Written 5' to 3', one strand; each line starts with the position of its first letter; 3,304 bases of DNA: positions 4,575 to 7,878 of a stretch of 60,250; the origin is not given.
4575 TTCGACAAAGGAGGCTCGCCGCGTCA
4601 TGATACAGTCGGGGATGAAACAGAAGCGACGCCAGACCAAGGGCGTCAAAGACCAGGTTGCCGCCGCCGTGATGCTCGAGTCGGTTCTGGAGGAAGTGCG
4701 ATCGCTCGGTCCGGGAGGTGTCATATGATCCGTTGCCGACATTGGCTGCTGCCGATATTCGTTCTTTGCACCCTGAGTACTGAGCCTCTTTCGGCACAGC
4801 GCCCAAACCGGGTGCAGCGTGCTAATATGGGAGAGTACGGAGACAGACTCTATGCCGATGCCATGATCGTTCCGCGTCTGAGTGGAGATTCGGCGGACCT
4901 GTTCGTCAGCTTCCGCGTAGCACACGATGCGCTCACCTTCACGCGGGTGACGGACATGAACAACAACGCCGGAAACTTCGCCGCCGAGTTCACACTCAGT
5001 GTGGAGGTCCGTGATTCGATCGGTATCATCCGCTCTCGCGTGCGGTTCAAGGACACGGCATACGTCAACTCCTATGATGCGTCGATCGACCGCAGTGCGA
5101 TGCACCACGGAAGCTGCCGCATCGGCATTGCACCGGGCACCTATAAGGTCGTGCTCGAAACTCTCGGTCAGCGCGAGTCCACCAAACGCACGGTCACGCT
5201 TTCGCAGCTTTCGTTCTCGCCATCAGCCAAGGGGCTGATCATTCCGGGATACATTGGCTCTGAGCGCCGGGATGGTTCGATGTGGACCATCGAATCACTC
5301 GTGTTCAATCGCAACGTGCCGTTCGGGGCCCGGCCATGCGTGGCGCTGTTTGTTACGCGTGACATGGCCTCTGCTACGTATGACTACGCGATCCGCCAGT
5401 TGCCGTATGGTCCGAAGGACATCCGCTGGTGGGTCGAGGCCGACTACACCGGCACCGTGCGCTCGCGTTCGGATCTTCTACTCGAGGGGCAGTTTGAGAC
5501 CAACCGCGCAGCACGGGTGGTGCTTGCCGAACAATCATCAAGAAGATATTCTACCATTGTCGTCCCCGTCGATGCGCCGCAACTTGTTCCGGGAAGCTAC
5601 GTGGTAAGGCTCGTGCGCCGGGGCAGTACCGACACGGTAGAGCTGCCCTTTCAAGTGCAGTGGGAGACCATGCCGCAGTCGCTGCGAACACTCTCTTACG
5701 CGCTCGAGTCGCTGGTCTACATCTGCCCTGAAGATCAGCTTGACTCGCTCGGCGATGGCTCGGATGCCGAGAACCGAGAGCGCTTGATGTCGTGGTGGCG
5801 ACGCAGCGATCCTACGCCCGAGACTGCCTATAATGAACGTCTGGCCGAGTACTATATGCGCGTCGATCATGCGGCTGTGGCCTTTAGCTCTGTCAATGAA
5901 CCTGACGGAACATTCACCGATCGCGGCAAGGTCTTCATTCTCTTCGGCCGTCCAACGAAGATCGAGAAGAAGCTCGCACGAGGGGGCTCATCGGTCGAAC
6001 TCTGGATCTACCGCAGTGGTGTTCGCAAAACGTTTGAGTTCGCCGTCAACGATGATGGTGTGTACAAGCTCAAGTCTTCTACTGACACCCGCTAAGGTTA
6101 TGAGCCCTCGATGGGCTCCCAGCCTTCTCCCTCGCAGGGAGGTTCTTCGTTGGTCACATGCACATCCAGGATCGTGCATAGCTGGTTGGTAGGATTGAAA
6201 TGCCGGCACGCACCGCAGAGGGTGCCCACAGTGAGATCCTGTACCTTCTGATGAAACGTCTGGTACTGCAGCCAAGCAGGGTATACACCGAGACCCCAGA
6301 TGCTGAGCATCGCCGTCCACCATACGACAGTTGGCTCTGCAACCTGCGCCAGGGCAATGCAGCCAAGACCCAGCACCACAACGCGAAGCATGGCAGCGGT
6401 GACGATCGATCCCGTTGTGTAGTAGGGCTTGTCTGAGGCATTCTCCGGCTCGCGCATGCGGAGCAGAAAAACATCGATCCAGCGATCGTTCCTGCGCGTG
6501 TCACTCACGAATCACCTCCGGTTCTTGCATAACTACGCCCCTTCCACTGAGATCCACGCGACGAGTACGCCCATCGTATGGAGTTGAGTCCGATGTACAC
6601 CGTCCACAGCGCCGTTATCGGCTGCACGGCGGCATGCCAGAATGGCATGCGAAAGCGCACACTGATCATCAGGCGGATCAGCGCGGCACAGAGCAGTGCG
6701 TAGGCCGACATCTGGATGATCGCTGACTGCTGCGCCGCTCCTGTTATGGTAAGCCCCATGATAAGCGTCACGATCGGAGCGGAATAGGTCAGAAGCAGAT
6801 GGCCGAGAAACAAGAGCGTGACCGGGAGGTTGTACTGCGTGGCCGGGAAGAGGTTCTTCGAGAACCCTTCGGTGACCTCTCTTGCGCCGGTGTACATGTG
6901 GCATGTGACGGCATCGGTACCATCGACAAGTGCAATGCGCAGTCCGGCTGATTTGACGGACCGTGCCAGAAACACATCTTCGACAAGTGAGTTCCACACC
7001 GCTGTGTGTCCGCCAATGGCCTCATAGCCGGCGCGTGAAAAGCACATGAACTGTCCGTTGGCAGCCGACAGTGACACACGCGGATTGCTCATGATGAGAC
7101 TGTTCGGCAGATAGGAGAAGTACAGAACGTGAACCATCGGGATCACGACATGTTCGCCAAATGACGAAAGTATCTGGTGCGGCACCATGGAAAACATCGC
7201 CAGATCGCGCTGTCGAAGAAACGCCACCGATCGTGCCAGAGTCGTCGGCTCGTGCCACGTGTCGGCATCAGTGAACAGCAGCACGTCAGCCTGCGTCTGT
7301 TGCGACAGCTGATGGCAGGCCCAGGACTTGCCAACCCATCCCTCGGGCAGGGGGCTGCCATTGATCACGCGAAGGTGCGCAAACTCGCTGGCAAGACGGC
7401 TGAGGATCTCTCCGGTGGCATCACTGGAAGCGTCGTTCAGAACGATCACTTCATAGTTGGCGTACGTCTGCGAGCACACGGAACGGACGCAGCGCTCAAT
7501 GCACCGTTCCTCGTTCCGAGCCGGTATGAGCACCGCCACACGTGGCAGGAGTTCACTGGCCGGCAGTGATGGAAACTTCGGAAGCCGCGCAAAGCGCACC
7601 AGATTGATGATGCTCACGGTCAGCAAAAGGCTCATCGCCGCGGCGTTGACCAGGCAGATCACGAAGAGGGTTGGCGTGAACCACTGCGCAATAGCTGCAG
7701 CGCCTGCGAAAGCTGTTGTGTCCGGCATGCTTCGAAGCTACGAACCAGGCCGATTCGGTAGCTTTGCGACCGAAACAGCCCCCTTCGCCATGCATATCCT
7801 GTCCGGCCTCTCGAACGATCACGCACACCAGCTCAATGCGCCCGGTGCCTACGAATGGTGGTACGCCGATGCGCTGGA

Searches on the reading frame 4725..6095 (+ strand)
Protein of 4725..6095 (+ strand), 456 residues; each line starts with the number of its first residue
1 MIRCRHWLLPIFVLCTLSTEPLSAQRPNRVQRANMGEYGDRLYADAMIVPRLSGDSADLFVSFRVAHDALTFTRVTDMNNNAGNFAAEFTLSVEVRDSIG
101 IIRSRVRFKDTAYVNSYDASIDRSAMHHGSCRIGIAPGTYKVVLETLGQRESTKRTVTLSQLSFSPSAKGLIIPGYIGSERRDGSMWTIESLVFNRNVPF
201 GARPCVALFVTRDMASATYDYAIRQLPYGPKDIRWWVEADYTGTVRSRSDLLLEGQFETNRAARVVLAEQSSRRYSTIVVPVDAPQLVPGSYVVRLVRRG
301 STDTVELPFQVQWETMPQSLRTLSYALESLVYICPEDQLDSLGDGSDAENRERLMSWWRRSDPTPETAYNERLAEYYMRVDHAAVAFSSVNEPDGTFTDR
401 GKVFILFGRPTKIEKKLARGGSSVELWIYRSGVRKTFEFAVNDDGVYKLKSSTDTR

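Call 57: search_protein_families(library=pfam, proteins=[window:4725-6095:+], max_evalue=0.00001)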
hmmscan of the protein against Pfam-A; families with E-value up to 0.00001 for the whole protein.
window:4725-6095:+ (456 aa): 1 family
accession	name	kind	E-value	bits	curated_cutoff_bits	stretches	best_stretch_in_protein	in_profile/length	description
PF20094.4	GWxTD_dom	-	2.6e-13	50.6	26.9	1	297-440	5-140/172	GWxTD domain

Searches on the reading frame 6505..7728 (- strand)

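Call 57: search_protein_families(library=pfam, proteins=[window:6505-7728:-], max_evalue=0.00001)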
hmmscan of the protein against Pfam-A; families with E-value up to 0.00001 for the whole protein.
window:6505-7728:- (407 aa): 3 families
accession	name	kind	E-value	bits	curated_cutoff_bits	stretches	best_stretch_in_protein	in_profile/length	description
PF00535.33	Glycos_transf_2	-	4e-25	89.1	23.3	1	66-230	2-159/168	Glycosyl transferase family 2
PF13641.12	Glyco_tranf_2_3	-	1.2e-21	78.3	27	1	62-269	1-205/230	Glycosyltransferase like family 2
PF13506.12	Glyco_transf_21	-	9.3e-15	55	21.7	1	129-271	13-150/174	Glycosyl transferase family 21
